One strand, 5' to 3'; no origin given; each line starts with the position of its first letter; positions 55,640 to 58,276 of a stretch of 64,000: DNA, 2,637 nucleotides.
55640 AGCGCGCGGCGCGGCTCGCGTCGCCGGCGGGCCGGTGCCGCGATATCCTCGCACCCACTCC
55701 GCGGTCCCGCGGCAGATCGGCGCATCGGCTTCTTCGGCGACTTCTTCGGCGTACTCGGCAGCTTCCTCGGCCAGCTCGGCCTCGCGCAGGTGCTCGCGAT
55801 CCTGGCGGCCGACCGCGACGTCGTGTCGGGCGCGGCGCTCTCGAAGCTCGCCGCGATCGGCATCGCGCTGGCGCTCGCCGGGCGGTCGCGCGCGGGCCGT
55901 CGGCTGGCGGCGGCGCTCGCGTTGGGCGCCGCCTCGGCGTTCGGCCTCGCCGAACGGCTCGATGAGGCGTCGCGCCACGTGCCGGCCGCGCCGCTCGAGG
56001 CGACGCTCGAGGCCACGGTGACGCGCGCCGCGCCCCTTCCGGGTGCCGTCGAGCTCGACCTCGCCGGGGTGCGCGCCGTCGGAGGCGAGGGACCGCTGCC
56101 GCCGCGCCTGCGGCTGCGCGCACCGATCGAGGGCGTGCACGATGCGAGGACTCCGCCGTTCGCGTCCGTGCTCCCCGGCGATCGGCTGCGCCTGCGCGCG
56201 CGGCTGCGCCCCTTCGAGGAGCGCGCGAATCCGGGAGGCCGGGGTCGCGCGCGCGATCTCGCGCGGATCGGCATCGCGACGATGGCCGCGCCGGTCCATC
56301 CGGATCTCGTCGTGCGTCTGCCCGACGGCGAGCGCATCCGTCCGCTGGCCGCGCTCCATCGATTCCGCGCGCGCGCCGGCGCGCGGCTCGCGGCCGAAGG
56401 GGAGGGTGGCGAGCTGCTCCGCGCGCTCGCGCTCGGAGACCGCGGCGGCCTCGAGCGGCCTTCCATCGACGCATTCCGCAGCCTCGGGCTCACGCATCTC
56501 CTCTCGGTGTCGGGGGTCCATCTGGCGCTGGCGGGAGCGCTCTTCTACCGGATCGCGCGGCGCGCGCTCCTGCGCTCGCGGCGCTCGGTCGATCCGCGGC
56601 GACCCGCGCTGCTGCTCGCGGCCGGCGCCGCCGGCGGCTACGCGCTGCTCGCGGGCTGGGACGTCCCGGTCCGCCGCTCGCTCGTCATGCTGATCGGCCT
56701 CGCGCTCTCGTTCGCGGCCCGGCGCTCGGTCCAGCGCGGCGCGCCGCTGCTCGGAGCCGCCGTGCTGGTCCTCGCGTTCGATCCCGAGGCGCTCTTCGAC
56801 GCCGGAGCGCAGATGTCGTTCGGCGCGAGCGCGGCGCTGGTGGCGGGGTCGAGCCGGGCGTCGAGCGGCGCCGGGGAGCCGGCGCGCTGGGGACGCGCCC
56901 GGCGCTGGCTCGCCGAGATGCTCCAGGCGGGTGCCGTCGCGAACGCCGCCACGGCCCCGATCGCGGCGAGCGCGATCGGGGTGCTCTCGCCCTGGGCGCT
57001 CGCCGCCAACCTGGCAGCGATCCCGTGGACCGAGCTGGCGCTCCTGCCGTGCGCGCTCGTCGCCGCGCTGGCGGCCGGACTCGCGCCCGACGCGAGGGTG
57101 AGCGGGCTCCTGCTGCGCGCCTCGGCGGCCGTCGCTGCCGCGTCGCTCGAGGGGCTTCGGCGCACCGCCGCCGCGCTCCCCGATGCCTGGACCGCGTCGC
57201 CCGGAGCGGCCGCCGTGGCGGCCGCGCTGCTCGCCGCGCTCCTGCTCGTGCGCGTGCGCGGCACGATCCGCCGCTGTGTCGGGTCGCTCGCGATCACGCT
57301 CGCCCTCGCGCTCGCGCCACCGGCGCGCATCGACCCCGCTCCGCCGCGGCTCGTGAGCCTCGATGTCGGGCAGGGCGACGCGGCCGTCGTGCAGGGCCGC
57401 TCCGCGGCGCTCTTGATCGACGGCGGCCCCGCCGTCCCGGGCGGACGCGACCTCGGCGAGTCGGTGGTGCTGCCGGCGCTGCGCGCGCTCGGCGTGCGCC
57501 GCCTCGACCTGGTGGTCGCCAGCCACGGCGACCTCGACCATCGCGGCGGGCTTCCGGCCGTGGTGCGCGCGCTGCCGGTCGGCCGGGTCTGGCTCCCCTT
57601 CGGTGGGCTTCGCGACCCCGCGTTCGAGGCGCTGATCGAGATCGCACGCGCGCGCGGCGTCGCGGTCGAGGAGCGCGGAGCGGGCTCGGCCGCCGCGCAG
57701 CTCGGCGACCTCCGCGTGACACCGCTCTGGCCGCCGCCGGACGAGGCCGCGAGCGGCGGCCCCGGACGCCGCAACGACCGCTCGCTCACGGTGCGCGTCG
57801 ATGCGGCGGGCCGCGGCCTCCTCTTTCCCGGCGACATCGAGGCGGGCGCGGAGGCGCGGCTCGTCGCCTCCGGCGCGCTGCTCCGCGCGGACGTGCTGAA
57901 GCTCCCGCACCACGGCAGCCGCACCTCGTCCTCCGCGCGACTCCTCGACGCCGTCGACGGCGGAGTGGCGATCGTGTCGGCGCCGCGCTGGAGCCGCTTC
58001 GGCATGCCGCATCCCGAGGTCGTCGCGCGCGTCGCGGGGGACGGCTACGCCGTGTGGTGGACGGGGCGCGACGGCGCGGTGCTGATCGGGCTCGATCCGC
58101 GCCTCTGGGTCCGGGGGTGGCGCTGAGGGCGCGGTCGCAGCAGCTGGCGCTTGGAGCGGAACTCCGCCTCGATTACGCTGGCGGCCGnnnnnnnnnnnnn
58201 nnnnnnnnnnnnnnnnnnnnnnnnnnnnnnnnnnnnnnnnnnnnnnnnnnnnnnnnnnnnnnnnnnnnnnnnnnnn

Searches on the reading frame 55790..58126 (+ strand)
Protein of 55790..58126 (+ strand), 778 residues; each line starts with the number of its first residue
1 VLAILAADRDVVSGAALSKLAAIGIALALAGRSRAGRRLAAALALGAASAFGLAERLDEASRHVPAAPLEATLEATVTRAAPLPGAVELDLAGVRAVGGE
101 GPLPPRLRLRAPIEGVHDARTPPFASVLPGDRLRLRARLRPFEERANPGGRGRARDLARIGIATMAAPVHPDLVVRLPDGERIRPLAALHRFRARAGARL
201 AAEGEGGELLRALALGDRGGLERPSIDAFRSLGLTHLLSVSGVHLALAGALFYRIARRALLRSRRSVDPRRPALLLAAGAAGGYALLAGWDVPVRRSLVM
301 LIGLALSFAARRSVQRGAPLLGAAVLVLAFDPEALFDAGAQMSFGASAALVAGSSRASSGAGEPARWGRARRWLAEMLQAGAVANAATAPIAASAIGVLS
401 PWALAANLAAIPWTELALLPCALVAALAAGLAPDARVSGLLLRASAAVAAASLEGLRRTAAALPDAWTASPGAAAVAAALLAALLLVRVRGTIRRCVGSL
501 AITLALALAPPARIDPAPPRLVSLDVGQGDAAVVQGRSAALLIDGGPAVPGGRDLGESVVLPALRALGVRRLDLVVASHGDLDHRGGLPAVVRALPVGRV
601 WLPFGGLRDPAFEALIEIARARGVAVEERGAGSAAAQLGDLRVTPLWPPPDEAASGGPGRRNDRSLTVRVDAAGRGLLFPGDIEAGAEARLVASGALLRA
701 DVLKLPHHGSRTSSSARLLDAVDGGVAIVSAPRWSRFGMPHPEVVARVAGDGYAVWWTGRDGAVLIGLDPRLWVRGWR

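Call 71: search_protein_families(library=pfam, proteins=[window:55790-58126:+], max_evalue=0.00001)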
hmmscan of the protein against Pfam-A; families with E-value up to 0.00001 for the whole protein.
window:55790-58126:+ (778 aa): 3 families
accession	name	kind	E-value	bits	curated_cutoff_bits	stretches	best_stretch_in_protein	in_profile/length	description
PF03772.21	Competence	-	5.4e-48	164.1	23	1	213-488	1-265/270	Competence protein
PF00753.33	Lactamase_B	-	2.4e-13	50.9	22.7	1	525-730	2-193/196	Metallo-beta-lactamase superfamily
PF13567.11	DUF4131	-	2.3e-08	34.3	31.6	1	21-163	12-154/165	Domain of unknown function (DUF4131)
